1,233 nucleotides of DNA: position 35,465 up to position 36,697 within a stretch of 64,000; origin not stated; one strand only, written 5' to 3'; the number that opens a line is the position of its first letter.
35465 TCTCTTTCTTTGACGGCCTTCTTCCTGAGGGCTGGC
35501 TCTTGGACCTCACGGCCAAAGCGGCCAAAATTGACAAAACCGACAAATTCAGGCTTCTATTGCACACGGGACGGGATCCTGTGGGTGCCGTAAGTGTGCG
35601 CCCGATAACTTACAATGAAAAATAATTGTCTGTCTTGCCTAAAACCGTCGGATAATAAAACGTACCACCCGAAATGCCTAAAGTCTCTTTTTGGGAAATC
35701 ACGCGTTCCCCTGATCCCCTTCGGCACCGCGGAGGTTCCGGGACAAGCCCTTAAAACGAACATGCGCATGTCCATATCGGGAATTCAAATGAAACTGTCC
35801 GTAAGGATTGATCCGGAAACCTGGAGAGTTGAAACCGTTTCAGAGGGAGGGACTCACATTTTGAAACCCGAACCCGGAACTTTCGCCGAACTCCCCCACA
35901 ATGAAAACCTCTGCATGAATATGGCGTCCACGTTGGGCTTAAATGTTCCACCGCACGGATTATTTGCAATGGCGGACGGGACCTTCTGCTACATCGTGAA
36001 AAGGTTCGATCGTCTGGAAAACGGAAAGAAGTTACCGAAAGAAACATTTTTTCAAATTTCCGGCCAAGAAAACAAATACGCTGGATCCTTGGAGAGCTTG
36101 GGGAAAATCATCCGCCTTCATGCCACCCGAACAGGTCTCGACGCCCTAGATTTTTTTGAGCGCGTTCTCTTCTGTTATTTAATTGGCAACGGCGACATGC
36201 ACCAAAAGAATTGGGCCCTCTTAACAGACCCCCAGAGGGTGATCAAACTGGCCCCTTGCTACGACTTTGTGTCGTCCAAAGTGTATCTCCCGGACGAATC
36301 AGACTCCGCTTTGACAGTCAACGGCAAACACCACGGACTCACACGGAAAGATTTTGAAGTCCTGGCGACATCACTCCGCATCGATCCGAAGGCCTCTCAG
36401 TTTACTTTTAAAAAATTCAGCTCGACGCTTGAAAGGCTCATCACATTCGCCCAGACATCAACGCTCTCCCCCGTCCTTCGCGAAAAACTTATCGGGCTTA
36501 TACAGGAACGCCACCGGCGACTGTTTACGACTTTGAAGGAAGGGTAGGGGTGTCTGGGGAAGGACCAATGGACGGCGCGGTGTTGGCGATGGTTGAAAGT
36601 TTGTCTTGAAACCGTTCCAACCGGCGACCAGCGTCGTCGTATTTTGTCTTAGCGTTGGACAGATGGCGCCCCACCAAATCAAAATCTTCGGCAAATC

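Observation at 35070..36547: Tripartite HipB / HipS-like / HipT-like (split-HipA) toxin-antitoxin module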

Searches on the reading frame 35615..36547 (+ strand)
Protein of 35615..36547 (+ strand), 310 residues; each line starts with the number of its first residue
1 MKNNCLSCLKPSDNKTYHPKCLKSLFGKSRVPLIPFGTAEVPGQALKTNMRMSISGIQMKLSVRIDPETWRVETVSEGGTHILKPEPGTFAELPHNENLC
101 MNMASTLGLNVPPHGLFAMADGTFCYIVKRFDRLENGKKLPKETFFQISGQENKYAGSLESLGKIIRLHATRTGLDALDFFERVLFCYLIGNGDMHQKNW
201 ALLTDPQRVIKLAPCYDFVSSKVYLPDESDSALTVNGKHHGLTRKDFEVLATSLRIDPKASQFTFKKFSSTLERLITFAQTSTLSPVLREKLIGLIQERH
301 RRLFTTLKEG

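Call 3: search_protein_families(library=pfam, proteins=[window:35615-36547:+], max_evalue=0.1)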
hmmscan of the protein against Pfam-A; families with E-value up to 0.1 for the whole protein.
window:35615-36547:+ (310 aa): 1 family
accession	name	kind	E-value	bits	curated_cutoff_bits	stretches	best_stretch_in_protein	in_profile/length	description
PF07804.18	HipA_C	-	2.1e-43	148.9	30.5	1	52-264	1-201/213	HipA-like C-terminal domain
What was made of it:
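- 35615..36547 (+): hipT: 310-aa HipA-type Ser/Thr kinase core lacking N-subdomain 1, the predicted toxin; its ATG lies inside the last 11 nt of hipS. HipA_C at 2.1e-43 (call 3).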

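Call 4: search_protein_families(library=ncbifam, proteins=[window:35615-36547:+], max_evalue=0.1)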
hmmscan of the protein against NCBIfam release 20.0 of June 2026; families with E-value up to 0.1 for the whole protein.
window:35615-36547:+ (310 aa): 1 family
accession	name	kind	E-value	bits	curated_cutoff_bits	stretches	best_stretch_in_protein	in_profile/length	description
NF007297.0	PRK09775.1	equivalog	1.2e-07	30.8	401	1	184-230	335-380/446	type II toxin-antitoxin system HipA family toxin YjjJ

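Call 5: search_solved_structures(query=window:35615-36547:+, max_evalue=0.01, show_alignments=3)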
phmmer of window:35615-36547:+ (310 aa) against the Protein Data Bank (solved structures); distinct sequences matched with E-value up to 0.01: 16.
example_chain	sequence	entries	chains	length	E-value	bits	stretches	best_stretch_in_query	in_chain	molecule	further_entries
8ezr_B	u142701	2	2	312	3.7e-44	154.2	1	7-303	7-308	HipT(Lp)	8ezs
7vkb_A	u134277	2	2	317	3.8e-44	154.2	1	7-303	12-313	HipA_C domain-containing protein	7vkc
7wcf_A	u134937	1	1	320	1.4e-43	152.3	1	7-303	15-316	HipA_C domain-containing protein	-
7ab3_C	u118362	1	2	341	1.7e-25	92.9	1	12-224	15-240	HipA_C domain-containing protein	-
7ab4_C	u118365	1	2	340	1.9e-25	92.8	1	13-224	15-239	HipA_C domain-containing protein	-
7ab5_C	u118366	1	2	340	4.9e-25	91.4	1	13-224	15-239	HipA_C domain-containing protein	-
3tpd_A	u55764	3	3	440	3.8e-10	42.5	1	9-221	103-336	Serine/threonine-protein kinase HipA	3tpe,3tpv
2wiu_A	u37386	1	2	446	4.9e-10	42.1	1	9-221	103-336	PROTEIN HIPA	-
3hzi_A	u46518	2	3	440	2.6e-09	39.8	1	9-221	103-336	Protein hipA | Serine/threonine-protein kinase HipA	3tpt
4yg7_D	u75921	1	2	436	3.1e-09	39.5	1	9-221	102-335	Serine/threonine-protein kinase HipA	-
3fbr_A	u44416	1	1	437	3.2e-09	39.5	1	9-221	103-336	Serine/threonine-protein kinase toxin HipA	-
3dnt_A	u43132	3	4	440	3.2e-09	39.4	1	9-221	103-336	Protein hipA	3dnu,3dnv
5k98_A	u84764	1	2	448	3.4e-09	39.4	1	9-221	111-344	Serine/threonine-protein kinase HipA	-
3tpb_A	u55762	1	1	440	6.7e-09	38.4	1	9-221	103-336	Serine/threonine-protein kinase HipA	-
4pu5_A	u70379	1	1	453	4.3e-07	32.5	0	178-236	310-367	Toxin-antitoxin system toxin HipA family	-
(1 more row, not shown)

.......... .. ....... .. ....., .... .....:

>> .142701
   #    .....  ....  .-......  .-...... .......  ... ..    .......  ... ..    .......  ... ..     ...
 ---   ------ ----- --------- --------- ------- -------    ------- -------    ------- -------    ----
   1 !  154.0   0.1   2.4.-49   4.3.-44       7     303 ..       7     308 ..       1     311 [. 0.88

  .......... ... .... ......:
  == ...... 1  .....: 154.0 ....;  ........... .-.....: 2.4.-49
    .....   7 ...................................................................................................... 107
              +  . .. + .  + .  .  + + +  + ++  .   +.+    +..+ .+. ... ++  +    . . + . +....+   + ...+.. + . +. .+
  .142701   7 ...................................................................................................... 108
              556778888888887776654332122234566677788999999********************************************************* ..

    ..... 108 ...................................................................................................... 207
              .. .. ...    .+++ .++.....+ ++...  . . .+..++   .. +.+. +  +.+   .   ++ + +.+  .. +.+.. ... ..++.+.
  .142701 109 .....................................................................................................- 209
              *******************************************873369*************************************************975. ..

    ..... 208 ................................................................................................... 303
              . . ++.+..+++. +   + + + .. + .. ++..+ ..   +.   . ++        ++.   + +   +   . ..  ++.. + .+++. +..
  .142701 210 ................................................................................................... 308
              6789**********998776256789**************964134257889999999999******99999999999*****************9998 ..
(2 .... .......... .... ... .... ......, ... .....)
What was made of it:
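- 35615..36547 (+): PDB matches: HipT(Lp) 3.7e-44, HipT(Ec) 1.7e-25, HipA about 4e-10 (call 5).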

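Call 11: find_encoding_contigs(protein=window:35615-36547:+, flank=6000, max_places=6)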
Protein window:35615-36547:+ (310 aa): 4 contigs read that carry it; 4 places shown.
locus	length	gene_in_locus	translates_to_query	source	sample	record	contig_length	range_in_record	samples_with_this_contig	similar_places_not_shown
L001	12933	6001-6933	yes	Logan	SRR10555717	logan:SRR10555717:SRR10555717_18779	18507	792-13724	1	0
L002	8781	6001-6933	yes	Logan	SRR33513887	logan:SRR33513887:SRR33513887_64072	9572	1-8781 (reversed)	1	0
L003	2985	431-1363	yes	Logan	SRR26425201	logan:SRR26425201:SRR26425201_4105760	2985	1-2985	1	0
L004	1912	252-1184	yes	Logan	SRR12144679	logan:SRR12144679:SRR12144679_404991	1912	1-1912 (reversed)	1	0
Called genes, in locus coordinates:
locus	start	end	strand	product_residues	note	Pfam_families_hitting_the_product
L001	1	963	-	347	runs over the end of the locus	PF03793:PASTA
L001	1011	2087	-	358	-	PF21016:RlmN_N, PF04055:Radical_SAM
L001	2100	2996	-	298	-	PF01435:Peptidase_M48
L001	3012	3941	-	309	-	PF00551:Formyl_trans_N, PF02911:Formyl_trans_C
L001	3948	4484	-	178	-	PF01327:Pep_deformylase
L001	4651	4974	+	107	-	PF01521:Fe-S_biosyn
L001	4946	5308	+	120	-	PF01521:Fe-S_biosyn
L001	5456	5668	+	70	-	PF01381:HTH_3 (weak)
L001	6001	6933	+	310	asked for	PF07804:HipA_C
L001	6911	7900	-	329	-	PF02646:RmuC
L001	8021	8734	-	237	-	-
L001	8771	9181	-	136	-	PF01894:YjbQ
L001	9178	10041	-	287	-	PF00528:BPD_transp_1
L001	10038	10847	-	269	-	PF00528:BPD_transp_1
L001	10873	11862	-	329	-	PF13531:SBP_bac_11, PF01547:SBP_bac_1 (weak)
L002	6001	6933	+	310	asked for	PF07804:HipA_C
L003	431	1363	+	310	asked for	PF07804:HipA_C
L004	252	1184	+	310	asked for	PF07804:HipA_C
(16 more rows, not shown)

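Call 12: find_homologous_proteins(query=window:35615-36547:+, max_evalue=0.00001)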
Query window:35615-36547:+ (310 aa): 629 proteins with E <= 0.00001 among 1597 candidates; the best 120 are listed.
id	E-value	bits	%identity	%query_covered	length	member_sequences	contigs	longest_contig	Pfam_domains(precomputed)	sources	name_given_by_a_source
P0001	4.0e-172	589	100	84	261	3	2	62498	PF07804.19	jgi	jgi:serine/threonine-protein kinase HipA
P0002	1.6e-143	495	70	100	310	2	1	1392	PF07804.19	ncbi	-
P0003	2.9e-137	475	69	98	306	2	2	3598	PF07804.19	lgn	-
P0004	3.9e-132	458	81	81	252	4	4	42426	PF07804.19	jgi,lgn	jgi:serine/threonine-protein kinase HipA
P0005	7.3e-126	437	63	98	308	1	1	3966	PF07804.19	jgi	jgi:serine/threonine-protein kinase HipA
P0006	3.0e-125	435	63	96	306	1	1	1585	PF07804.19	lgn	-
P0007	2.4e-123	429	62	97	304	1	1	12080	PF07804.19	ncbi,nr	ncbi:MAG: HipA domain-containing protein [Elusimicrobia bacterium]|nr:HipA domain-containing protein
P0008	8.1e-120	417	62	97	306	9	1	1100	PF07804.19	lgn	-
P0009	2.0e-119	416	61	98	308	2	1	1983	PF07804.19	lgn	-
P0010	3.7e-117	409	69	83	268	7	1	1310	PF07804.19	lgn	-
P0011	5.1e-116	405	60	97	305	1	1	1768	PF07804.19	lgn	-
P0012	1.6e-114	400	57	98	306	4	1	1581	PF07804.19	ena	-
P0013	2.6e-114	399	62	91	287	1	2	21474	PF07804.19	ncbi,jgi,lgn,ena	-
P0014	6.6e-114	398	59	93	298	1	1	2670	PF07804.19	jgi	-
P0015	8.8e-114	398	59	96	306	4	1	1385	PF07804.19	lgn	-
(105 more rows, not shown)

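Call 15: find_related_loci(query=A1, collection=genome_contigs, flank=6000)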
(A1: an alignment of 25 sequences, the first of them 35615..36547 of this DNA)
Query A1 (310 aa) in genome_contigs; peptide patterns used: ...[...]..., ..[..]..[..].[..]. (x = any residue, [..] = any of these).
600 stretches matched a pattern (row limit reached: there are more); 575 encode a relative of the query (tblastn E <= 1e-3); the best 80 are kept; 80 distinct loci.
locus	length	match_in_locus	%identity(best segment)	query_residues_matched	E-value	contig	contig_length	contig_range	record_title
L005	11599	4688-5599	55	1-304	4e-113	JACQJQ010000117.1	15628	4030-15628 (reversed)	MAG: Elusimicrobia bacterium isolate NC_groundwater_1155_Ag_S-0.1um_67_28 S_p1_S3_coassembly_k141_1255081, whole genome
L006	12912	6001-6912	56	1-304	1e-111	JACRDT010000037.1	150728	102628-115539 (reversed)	MAG: Elusimicrobia bacterium isolate NC_groundwater_1679_Pr3_B-0.1um_69_72 SR-2_scaffold_141_2501060, whole genome shotg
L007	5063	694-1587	56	5-303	7e-112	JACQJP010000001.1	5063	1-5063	MAG: Elusimicrobia bacterium isolate NC_groundwater_1154_Ag_S-0.1um_58_61 S_p1_S3_coassembly_k141_101464, whole genome s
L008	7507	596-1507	53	1-304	5e-109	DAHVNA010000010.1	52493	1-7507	MAG TPA_asm: Elusimicrobia bacterium isolate clean561 NODE_10_length_52493_cov_6.939961, whole genome shotgun sequence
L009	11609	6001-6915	53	1-305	5e-105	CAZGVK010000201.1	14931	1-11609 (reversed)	MAG TPA_asm: uncultured Elusimicrobia sp. isolate binchicken_co203_514 genome assembly, contig: k141_2597053, whole geno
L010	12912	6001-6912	52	1-304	4e-105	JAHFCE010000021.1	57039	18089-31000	MAG: Elusimicrobia bacterium isolate nzgw214 NODE_129_length_57040_cov_4.436937, whole genome shotgun sequence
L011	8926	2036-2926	53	1-298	1e-102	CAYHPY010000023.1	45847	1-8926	MAG TPA_asm: uncultured Elusimicrobia bacterium isolate ERP119705_co15_38 genome assembly, contig: NODE_532_length_45847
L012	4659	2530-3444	51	1-305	1e-102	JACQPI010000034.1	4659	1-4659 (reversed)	MAG: Elusimicrobia bacterium isolate NC_groundwater_1303_Ag_S-0.2um_63_32 S_p2_S4_coassembly_k141_705110, whole genome s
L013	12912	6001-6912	54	1-304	3e-109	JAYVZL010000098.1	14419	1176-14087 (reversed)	MAG: Elusimicrobiota bacterium isolate GL90_UP_concoct_198 GL90_UP_concoct_198_97, whole genome shotgun sequence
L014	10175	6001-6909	52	4-303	1e-100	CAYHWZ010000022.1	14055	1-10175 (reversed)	MAG TPA_asm: uncultured Elusimicrobia bacterium isolate ERP119705_co15_595 genome assembly, contig: NODE_4814_length_140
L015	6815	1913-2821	50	4-303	2e-95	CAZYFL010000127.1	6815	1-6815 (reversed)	MAG TPA_asm: uncultured Elusimicrobiaceae bacterium isolate binchicken_co248_98 genome assembly, contig: NODE_18165_leng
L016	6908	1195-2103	48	4-303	4e-92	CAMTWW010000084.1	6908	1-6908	MAG: uncultured Elusimicrobia bacterium isolate G04_MAG_00049 genome assembly, contig: G04_MAG_00049_000000000022, whole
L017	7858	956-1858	47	5-303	2e-91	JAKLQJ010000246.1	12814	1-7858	MAG: Elusimicrobia bacterium isolate bin N2.88 k141_419828, whole genome shotgun sequence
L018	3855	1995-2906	49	5-305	2e-91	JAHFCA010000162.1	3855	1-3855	MAG: Elusimicrobia bacterium isolate nzgw210 NODE_117151_length_3856_cov_3.527175, whole genome shotgun sequence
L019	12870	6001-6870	44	22-310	1e-77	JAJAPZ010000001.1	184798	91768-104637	MAG: Candidatus Obscuribacterium magneticum isolate DUR003 NODE_1_length_184798, whole genome shotgun sequence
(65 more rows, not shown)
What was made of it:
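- In the genome-collection sample, every locus down to 32% identity (call 15) has separate hipS and hipT, and most also have hipB.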

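Call 21: search_solved_structures(query=window:35615-36547:+, max_evalue=1e-8, show_alignments=5)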
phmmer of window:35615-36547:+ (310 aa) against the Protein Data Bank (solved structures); distinct sequences matched with E-value up to 1e-8: 14.
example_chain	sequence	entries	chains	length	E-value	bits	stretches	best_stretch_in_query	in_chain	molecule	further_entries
8ezr_B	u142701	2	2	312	3.7e-44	154.2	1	7-303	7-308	HipT(Lp)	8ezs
7vkb_A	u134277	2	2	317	3.8e-44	154.2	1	7-303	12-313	HipA_C domain-containing protein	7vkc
7wcf_A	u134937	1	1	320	1.4e-43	152.3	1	7-303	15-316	HipA_C domain-containing protein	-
7ab3_C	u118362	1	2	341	1.7e-25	92.9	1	12-224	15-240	HipA_C domain-containing protein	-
7ab4_C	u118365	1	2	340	1.9e-25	92.8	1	13-224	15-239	HipA_C domain-containing protein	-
7ab5_C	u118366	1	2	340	4.9e-25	91.4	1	13-224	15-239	HipA_C domain-containing protein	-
3tpd_A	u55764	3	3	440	3.8e-10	42.5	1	9-221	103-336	Serine/threonine-protein kinase HipA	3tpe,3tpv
2wiu_A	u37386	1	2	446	4.9e-10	42.1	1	9-221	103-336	PROTEIN HIPA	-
3hzi_A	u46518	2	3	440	2.6e-09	39.8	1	9-221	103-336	Protein hipA | Serine/threonine-protein kinase HipA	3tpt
4yg7_D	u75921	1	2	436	3.1e-09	39.5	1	9-221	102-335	Serine/threonine-protein kinase HipA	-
3fbr_A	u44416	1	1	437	3.2e-09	39.5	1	9-221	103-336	Serine/threonine-protein kinase toxin HipA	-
3dnt_A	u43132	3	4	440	3.2e-09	39.4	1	9-221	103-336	Protein hipA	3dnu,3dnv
5k98_A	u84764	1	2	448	3.4e-09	39.4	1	9-221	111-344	Serine/threonine-protein kinase HipA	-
3tpb_A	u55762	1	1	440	6.7e-09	38.4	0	9-221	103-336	Serine/threonine-protein kinase HipA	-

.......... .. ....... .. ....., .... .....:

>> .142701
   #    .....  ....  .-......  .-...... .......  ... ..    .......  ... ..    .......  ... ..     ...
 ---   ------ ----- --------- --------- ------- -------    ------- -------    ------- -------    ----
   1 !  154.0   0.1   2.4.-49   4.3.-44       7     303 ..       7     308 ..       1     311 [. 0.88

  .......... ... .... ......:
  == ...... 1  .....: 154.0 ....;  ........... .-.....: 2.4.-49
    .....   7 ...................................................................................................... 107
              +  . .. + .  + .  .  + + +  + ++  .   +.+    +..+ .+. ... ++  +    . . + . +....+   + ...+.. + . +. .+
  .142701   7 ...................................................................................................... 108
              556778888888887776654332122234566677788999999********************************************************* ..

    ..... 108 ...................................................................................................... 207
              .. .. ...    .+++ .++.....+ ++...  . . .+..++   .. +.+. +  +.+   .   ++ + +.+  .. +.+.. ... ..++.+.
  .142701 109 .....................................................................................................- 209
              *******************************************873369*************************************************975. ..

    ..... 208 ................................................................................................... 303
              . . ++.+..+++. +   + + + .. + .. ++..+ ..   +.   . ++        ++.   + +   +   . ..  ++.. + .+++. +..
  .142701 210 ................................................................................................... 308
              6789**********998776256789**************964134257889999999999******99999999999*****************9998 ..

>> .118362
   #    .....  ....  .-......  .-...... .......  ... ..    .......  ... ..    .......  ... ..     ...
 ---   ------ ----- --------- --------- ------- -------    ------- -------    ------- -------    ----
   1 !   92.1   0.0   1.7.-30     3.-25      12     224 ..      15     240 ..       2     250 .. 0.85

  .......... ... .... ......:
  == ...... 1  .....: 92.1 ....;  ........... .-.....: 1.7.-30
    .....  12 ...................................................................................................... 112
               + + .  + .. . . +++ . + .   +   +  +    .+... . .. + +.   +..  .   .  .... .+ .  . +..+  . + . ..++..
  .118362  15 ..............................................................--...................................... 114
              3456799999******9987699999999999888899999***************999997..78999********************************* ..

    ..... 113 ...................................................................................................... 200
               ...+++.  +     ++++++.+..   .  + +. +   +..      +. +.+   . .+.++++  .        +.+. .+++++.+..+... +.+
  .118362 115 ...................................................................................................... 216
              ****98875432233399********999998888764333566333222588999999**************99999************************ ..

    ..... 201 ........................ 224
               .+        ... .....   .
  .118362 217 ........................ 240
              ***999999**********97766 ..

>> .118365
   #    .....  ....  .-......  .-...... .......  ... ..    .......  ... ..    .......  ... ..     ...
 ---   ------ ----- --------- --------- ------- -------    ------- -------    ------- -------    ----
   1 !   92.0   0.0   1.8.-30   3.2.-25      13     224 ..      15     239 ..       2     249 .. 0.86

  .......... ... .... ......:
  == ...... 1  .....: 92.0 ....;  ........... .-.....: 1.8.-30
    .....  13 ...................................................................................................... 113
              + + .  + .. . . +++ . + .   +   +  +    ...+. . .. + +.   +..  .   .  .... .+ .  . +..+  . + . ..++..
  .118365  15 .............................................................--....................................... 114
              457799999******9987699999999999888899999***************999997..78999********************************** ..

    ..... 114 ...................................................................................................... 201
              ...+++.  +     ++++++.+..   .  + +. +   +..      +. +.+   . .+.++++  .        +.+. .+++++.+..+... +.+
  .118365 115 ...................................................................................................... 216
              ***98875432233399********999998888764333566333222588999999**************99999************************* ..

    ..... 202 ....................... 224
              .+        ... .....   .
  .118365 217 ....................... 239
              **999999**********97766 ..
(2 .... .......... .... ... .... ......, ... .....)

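Call 35: find_encoding_contigs(protein=P0004, flank=7000, max_places=3)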
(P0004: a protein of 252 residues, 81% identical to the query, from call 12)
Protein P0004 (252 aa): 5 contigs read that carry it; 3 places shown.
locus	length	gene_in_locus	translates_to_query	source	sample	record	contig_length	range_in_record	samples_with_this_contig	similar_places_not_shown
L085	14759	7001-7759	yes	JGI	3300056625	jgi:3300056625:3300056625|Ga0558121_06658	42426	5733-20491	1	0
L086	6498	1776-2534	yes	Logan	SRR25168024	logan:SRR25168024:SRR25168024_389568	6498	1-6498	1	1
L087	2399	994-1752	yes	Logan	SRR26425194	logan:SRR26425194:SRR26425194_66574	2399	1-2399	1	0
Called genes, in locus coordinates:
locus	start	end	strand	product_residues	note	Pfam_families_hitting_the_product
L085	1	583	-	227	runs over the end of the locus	PF00834:Ribul_P_3_epim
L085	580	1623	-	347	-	PF03793:PASTA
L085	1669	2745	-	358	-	PF21016:RlmN_N (weak), PF04055:Radical_SAM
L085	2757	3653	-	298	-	PF01435:Peptidase_M48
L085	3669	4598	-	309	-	PF00551:Formyl_trans_N, PF02911:Formyl_trans_C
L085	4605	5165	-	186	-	PF01327:Pep_deformylase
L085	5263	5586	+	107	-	PF01521:Fe-S_biosyn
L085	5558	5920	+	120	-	PF01521:Fe-S_biosyn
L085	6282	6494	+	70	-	PF01381:HTH_3 (weak)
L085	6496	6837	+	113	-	PF13657:Couple_hipA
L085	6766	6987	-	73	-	-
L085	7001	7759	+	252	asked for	PF07804:HipA_C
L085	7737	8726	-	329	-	PF02646:RmuC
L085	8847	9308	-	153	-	-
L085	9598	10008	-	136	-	PF01894:YjbQ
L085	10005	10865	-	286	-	PF00528:BPD_transp_1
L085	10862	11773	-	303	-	PF00528:BPD_transp_1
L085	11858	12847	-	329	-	PF13531:SBP_bac_11, PF01547:SBP_bac_1 (weak)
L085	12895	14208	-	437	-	PF07396:Porin_O_P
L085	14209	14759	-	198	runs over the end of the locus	PF07021:MetW, PF13489:Methyltransf_23, PF13847:Methyltransf_31, PF08241:Methyltransf_11, PF13649:Methyltransf_25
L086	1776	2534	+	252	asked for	PF07804:HipA_C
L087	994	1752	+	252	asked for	PF07804:HipA_C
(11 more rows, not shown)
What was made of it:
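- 36525..36547 (.): 23-nt convergent overlap of the hipT 3' end with the 3' end of rmuC (minus strand, 36525-37628). The same 23-nt overlap is present in L085 (call 35).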
